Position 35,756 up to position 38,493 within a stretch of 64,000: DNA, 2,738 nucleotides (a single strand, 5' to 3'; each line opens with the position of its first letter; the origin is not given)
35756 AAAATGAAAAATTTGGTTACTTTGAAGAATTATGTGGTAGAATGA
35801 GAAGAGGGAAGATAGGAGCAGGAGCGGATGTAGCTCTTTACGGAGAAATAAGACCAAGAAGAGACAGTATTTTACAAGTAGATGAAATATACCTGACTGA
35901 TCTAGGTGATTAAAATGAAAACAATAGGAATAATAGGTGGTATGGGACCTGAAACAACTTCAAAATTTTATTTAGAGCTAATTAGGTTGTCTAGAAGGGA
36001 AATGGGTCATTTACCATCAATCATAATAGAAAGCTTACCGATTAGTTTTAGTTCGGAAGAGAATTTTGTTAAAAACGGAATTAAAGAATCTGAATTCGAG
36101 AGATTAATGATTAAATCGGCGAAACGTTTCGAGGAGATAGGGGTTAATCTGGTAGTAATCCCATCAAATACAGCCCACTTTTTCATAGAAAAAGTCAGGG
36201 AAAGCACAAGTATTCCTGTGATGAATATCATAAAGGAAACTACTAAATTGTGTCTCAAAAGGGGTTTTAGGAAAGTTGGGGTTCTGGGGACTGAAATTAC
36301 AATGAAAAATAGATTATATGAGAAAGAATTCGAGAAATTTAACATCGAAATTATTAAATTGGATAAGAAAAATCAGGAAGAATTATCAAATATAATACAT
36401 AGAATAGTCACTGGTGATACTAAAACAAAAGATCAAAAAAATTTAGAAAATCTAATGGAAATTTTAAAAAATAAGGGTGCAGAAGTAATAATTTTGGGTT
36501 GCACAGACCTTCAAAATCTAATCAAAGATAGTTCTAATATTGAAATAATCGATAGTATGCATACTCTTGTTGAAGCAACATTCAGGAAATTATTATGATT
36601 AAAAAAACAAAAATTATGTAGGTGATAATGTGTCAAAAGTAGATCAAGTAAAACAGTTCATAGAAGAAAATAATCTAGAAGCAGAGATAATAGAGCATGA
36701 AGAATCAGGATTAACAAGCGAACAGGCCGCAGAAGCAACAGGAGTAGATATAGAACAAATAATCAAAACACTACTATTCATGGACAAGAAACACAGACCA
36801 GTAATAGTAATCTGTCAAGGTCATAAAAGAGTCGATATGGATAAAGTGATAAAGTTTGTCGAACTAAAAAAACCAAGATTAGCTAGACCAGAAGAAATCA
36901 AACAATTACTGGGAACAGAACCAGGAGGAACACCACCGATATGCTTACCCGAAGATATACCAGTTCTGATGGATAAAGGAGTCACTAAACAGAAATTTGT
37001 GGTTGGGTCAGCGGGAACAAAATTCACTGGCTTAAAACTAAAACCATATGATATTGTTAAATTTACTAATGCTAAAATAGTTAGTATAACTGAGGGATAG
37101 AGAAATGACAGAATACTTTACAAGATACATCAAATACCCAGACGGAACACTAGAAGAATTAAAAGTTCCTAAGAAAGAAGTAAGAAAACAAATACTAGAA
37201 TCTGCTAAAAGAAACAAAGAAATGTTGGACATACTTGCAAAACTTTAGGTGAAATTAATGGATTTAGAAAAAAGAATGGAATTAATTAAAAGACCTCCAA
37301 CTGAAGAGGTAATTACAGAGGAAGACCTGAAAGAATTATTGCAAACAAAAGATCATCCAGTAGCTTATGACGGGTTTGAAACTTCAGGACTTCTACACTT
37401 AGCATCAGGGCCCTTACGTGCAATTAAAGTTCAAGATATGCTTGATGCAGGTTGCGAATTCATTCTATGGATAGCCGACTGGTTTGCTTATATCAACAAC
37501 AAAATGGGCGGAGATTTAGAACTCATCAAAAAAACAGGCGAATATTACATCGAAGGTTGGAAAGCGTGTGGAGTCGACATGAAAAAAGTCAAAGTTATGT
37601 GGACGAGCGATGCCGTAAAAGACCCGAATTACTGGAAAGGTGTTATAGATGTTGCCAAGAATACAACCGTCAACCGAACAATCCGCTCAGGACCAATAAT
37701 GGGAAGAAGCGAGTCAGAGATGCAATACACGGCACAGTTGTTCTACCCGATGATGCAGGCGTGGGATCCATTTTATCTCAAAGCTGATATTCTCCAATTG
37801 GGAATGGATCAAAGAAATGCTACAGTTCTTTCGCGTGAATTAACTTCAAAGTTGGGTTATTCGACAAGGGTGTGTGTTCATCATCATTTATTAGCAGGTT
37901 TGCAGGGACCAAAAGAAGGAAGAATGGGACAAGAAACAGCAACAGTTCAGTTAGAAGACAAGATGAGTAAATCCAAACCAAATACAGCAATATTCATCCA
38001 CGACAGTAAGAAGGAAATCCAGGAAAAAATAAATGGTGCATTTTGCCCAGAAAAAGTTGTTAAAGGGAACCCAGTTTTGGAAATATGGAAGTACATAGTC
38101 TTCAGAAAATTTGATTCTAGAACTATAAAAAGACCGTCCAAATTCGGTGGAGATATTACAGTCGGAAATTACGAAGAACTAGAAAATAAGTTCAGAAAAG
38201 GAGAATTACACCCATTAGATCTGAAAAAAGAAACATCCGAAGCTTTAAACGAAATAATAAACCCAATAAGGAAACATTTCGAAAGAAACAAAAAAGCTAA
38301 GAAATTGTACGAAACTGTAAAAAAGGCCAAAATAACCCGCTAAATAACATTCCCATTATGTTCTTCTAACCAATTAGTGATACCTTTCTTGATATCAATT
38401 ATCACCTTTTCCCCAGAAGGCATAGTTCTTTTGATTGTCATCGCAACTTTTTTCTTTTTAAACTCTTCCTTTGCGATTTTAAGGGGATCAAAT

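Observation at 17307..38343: Repeated architecture tRNA(X) -> amino-acid racemase -> X-tRNA synthetase (His and Tyr loci)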

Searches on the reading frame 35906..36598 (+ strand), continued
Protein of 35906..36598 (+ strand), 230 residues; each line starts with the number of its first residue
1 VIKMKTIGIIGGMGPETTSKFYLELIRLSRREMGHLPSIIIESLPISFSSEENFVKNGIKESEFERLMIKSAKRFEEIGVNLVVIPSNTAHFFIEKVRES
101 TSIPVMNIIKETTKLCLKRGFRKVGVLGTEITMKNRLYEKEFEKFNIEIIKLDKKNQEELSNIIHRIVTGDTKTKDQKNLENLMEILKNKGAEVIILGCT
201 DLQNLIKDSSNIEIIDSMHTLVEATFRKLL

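Call 58: search_protein_families(library=pfam, proteins=[P0242, P0264, P0266, P0347, P0381, P0267, P0289, P0138], max_evalue=0.001)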
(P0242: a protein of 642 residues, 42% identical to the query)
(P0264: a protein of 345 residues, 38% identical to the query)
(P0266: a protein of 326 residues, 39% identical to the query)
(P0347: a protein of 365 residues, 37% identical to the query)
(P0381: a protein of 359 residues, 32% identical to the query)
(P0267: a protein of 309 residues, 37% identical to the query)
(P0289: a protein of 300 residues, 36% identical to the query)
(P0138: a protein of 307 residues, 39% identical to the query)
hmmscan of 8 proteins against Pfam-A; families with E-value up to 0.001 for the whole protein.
P0242 (642 aa): 1 family
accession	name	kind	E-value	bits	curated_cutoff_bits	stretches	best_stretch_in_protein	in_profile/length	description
PF01177.27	Asp_Glu_race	-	3.4e-31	109.1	31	1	11-226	1-209/211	Asp/Glu/Hydantoin racemase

P0264 (345 aa): 1 family
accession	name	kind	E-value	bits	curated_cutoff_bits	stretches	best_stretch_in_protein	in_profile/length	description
PF01177.27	Asp_Glu_race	-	1.7e-29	103.6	31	1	29-246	1-210/211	Asp/Glu/Hydantoin racemase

P0266 (326 aa): 2 families
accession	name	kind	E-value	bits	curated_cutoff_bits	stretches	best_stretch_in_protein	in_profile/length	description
PF01177.27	Asp_Glu_race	-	3.5e-36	125.4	31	1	99-311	1-209/211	Asp/Glu/Hydantoin racemase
PF04545.22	Sigma70_r4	-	0.00039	20.3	24.1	1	15-55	4-43/50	Sigma-70, region 4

P0347 (365 aa): 1 family
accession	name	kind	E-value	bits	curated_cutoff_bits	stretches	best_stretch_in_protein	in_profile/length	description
PF01177.27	Asp_Glu_race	-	1.8e-34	119.8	31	1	105-315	1-210/211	Asp/Glu/Hydantoin racemase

P0381 (359 aa): 1 family
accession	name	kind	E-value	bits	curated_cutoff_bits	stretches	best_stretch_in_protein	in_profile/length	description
PF01177.27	Asp_Glu_race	-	3.4e-28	99.3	31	1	91-301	2-208/211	Asp/Glu/Hydantoin racemase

P0267 (309 aa): 2 families
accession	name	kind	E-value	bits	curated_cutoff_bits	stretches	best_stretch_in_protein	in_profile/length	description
PF01177.27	Asp_Glu_race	-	2.8e-34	119.2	31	1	7-222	1-210/211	Asp/Glu/Hydantoin racemase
PF17645.6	Amdase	-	0.00056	20.1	25.9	0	54-201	35-184/228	Arylmalonate decarboxylase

P0289 (300 aa): 5 families
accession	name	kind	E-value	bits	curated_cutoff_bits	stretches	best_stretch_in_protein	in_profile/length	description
PF01177.27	Asp_Glu_race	-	1.1e-33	117.3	31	1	77-292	1-210/211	Asp/Glu/Hydantoin racemase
PF01381.28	HTH_3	-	2.3e-17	63.2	23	1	9-63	1-55/55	Helix-turn-helix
PF12844.13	HTH_19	-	6e-14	52.1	30.2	1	6-64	1-59/64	Helix-turn-helix domain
PF13443.12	HTH_26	-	4.8e-12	46.4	22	1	8-65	1-59/63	Cro/C1-type HTH DNA-binding domain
PF13560.12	HTH_31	-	8.7e-10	39.2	27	1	5-61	2-59/64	Helix-turn-helix domain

P0138 (307 aa): 3 families
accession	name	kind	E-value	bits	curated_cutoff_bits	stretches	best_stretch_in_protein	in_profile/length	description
PF01177.27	Asp_Glu_race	-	7.3e-32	111.3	31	1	91-298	1-208/211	Asp/Glu/Hydantoin racemase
PF04014.23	MazE_antitoxin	-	7.8e-05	23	24.7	1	20-49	2-31/48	Antidote-toxin recognition MazE, bacterial antitoxin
PF02381.23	MraZ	-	0.00095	19.5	23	0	20-41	8-29/72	MraZ protein, putative antitoxin-like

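Call 79: find_related_loci(query=A5, collection=metagenome_contigs, flank=7000)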
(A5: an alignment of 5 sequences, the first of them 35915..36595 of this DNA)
Query A5 (227 aa) in metagenome_contigs; peptide patterns used: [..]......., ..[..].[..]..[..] (x = any residue, [..] = any of these).
600 stretches matched a pattern (row limit reached: there are more); 431 encode a relative of the query (tblastn E <= 1e-3); the best 80 are kept; 80 distinct loci.
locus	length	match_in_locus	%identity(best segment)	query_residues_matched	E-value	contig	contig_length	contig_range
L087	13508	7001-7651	51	11-227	2e-69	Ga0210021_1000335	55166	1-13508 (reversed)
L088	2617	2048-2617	52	3-192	4e-61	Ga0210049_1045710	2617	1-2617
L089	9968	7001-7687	38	1-227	1e-51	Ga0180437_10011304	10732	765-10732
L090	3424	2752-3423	38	1-222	1e-49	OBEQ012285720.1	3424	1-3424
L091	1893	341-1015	40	1-224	3e-50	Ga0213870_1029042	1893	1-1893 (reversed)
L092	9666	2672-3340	38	5-227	1e-46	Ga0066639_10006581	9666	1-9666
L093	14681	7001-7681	40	2-226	7e-45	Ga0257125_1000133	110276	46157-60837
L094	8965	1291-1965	35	2-226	1e-42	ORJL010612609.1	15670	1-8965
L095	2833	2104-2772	35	2-227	4e-42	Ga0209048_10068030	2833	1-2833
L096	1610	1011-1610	39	1-202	2e-41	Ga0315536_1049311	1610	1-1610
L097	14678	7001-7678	37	1-227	1e-40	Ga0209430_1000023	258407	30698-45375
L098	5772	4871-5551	34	1-227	9e-39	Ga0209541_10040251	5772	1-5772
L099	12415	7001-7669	33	2-224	7e-37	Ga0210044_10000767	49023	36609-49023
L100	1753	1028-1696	33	2-224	2e-37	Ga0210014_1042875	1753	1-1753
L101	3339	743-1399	35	2-222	4e-37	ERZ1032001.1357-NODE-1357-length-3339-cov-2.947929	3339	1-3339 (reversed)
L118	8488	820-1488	33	2-225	2e-32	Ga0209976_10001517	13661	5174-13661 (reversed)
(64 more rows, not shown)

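Call 87: find_encoding_contigs(protein=P0138, flank=5000, max_places=2)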
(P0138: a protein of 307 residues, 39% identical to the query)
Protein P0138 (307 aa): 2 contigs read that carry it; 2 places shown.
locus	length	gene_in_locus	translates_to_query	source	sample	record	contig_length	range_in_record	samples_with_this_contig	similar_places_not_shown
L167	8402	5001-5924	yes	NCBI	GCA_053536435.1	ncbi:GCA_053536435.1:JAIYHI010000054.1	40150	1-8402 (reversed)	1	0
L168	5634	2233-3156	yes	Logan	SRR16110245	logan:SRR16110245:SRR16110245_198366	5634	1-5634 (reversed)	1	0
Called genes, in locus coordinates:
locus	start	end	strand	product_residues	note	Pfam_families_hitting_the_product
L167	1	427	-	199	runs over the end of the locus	PF00702:Hydrolase, PF13419:HAD_2, PF13242:Hydrolase_like (faint)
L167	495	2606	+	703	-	PF03477:ATP-cone, PF00317:Ribonuc_red_lgN, PF02867:Ribonuc_red_lgC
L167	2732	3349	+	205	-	PF02572:CobA_CobO_BtuR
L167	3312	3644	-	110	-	-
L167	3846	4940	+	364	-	PF04389:Peptidase_M28, PF01546:Peptidase_M20, PF05343:Peptidase_M42 (faint), PF07687:M20_dimer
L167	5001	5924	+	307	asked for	PF01177:Asp_Glu_race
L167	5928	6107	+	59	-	-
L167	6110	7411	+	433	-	PF01409:tRNA-synt_2d, PF13393:tRNA-synt_His, PF00587:tRNA-synt_2b, PF03129:HGTP_anticodon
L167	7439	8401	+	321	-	?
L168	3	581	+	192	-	?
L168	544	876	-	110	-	-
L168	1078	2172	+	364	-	PF04389:Peptidase_M28, PF01546:Peptidase_M20, PF05343:Peptidase_M42 (faint), PF07687:M20_dimer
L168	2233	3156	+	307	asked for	PF01177:Asp_Glu_race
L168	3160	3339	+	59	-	-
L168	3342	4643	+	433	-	PF01409:tRNA-synt_2d, PF13393:tRNA-synt_His, PF00587:tRNA-synt_2b, PF03129:HGTP_anticodon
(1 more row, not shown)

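Call 96: search_protein_families(library=pfam, proteins=[L092:3368-3733:+, L092:3768-4241:+, L093:5649-6383:+, L118:1508-2995:+, L092:4216-5370:+], max_evalue=0.001)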
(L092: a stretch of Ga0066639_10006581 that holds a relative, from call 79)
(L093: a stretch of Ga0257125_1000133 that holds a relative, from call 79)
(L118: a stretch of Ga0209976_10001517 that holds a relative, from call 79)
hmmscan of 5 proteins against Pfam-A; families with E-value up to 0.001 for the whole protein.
L092:3368-3733:+ (121 aa): 0 families

L092:3768-4241:+ (157 aa): 1 family
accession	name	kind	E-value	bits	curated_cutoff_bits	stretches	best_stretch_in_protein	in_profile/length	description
PF04073.20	tRNA_edit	-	8.5e-31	107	25.5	1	27-149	1-123/123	Aminoacyl-tRNA editing domain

L093:5649-6383:+ (244 aa): 2 families
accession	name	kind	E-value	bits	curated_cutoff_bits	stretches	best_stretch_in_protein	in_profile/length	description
PF07973.19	tRNA_SAD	-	8.9e-14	51.6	24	1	197-240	1-44/44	Threonyl and Alanyl tRNA synthetase second additional domain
PF01411.24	tRNA-synt_2c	-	1.5e-13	50.6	30.3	1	15-102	462-552/552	tRNA synthetases class II (A)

L118:1508-2995:+ (495 aa): 2 families
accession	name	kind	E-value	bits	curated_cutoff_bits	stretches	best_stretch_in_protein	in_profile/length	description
PF00579.31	tRNA-synt_1b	-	3.1e-67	227.4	21.1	1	163-445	7-291/292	tRNA synthetases class I (W and Y)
PF04073.20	tRNA_edit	-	1.1e-15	58.2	25.5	1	25-142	1-122/123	Aminoacyl-tRNA editing domain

L092:4216-5370:+ (384 aa): 1 family
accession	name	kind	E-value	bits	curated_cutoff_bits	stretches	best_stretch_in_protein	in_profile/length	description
PF00579.31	tRNA-synt_1b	-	1.3e-19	71.1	21.1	1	79-363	3-291/292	tRNA synthetases class I (W and Y)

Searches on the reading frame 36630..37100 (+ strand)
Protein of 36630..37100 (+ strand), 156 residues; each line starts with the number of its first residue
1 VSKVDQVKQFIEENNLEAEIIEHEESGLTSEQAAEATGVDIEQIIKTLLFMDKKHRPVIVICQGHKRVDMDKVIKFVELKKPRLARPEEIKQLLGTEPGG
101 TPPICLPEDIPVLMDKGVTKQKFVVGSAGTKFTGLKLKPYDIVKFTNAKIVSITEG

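Call 6: search_protein_families(library=pfam, proteins=[window:36630-37100:+], max_evalue=0.01)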
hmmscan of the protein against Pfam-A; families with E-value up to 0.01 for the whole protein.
window:36630-37100:+ (156 aa): 1 family
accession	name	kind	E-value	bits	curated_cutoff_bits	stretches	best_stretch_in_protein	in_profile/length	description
PF04073.20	tRNA_edit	-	6e-28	97.8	25.5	1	25-145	2-123/123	Aminoacyl-tRNA editing domain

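Call 46: search_solved_structures(query=window:36630-37097:+, max_evalue=0.01, show_alignments=2)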
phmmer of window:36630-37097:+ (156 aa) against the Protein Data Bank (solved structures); distinct sequences matched with E-value up to 0.01: 9.
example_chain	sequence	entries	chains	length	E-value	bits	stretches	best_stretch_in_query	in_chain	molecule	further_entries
1wdv_A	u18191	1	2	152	1e-16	64.7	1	5-155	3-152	hypothetical protein APE2540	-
2cx5_A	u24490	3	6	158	1.6e-14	57.6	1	19-156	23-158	A PUTATIVE TRANS-EDITING ENZYME | Putative uncharacterized protein TTHA1699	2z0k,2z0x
3rij_A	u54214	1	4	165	7.4e-10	42.5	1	19-156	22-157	SC_2cx5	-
3ri0_A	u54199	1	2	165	4.1e-09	40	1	19-156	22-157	BB_2cx5_001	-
2dxa_A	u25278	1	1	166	3.7e-07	33.7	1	9-153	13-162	Protein ybaK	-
1dbu_A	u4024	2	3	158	0.00013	25.5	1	30-154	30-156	cysteinyl-tRNA(Pro) deacylase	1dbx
5znj_A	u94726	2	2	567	0.00018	25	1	28-120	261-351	Proline--tRNA ligase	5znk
2j3l_A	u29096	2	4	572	0.0011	22.5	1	13-120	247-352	PROLYL-TRNA SYNTHETASE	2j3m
3op6_A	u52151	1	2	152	0.0049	20.3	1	4-150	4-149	Uncharacterized protein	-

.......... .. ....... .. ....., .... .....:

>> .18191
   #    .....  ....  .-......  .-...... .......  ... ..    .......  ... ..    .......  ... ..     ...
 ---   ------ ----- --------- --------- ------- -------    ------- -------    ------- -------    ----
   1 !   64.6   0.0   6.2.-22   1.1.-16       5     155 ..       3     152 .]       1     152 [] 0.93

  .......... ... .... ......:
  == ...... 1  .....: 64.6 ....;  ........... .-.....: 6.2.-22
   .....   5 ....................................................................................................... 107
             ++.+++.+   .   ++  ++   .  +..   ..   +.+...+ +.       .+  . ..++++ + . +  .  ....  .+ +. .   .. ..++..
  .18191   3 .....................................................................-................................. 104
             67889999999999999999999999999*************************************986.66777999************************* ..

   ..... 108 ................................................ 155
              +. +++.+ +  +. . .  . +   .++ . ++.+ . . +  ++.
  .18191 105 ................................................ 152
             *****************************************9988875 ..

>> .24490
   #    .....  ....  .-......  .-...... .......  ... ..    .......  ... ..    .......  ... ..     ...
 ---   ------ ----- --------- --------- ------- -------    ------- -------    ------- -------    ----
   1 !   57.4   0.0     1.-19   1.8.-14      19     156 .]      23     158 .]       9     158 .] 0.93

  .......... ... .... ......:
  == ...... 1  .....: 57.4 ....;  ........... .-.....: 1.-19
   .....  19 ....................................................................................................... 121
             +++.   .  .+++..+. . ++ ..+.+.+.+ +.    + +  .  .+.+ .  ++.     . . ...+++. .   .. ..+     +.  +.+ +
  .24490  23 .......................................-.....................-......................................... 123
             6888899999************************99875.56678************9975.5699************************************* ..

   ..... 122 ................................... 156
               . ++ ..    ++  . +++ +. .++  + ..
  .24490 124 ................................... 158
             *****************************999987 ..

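Call 47: search_protein_families(library=ncbifam, proteins=[window:36630-37100:+], max_evalue=0.001)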
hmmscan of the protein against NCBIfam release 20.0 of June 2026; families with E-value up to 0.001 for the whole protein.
window:36630-37100:+ (156 aa): 3 families
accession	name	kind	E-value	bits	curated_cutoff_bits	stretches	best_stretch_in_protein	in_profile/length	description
TIGR00011.1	YbaK_EbsC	equivalog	7.5e-23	81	153.25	1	11-154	7-152/152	Cys-tRNA(Pro) deacylase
NF006625.0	PRK09194.1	equivalog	2.4e-11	43.2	558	1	26-135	256-365/559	proline--tRNA ligase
NF007951.0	PRK10670.1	equivalog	6.7e-08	32.6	243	1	29-154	29-156/159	Cys-tRNA(Pro)/Cys-tRNA(Cys) deacylase YbaK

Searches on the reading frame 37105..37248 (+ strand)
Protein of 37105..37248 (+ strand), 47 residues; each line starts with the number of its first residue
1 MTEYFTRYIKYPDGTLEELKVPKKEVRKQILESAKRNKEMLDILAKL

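Call 6: search_protein_families(library=pfam, proteins=[window:37105-37248:+], max_evalue=0.01)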
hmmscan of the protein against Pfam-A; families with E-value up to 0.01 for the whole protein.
window:37105-37248:+ (47 aa): 0 families

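Call 47: search_protein_families(library=ncbifam, proteins=[window:37105-37248:+], max_evalue=0.001)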
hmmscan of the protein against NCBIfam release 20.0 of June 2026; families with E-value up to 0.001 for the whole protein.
window:37105-37248:+ (47 aa): 0 families

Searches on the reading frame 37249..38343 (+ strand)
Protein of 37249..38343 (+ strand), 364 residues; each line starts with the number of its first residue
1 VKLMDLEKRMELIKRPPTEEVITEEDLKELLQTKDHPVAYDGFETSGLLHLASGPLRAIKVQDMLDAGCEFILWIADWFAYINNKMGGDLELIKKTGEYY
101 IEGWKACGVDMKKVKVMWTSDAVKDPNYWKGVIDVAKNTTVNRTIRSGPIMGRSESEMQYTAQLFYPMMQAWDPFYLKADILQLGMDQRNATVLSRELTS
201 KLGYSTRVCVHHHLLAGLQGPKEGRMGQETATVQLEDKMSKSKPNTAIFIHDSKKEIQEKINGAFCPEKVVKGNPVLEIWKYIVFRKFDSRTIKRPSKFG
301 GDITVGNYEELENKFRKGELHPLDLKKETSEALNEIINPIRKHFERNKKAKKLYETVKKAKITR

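Call 6: search_protein_families(library=pfam, proteins=[window:37249-38343:+], max_evalue=0.01)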
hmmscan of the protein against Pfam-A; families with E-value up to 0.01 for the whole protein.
window:37249-38343:+ (364 aa): 1 family
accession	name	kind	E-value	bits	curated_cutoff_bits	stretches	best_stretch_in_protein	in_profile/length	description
PF00579.31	tRNA-synt_1b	-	1.7e-49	169.2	21.1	1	35-336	4-290/292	tRNA synthetases class I (W and Y)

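Call 24: search_protein_families(library=ncbifam, proteins=[window:37249-38343:+], max_evalue=0.00001)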
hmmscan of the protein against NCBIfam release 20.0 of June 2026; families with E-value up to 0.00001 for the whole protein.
window:37249-38343:+ (364 aa): 6 families
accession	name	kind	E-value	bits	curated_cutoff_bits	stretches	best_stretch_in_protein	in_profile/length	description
NF006330.0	PRK08560.1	equivalog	2.1e-118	395.3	220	1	4-355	1-339/342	tyrosine--tRNA ligase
TIGR00234.1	tyrS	equivalog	2.6e-30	105.9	113.8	1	8-359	5-398/406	tyrosine--tRNA ligase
TIGR00233.1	trpS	equivalog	1.6e-25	90.1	176.75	1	38-356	4-306/328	tryptophan--tRNA ligase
NF008925.0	PRK12285.1-2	equivalog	2.9e-13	49.5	451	1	35-264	61-276/365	tryptophan--tRNA ligase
NF008927.0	PRK12285.1-4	equivalog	1.3e-09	37.6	478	1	40-337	77-352/385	tryptophan--tRNA ligase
NF008924.0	PRK12285.1-1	equivalog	1.4e-09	37.6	644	1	108-358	144-366/381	tryptophan--tRNA ligase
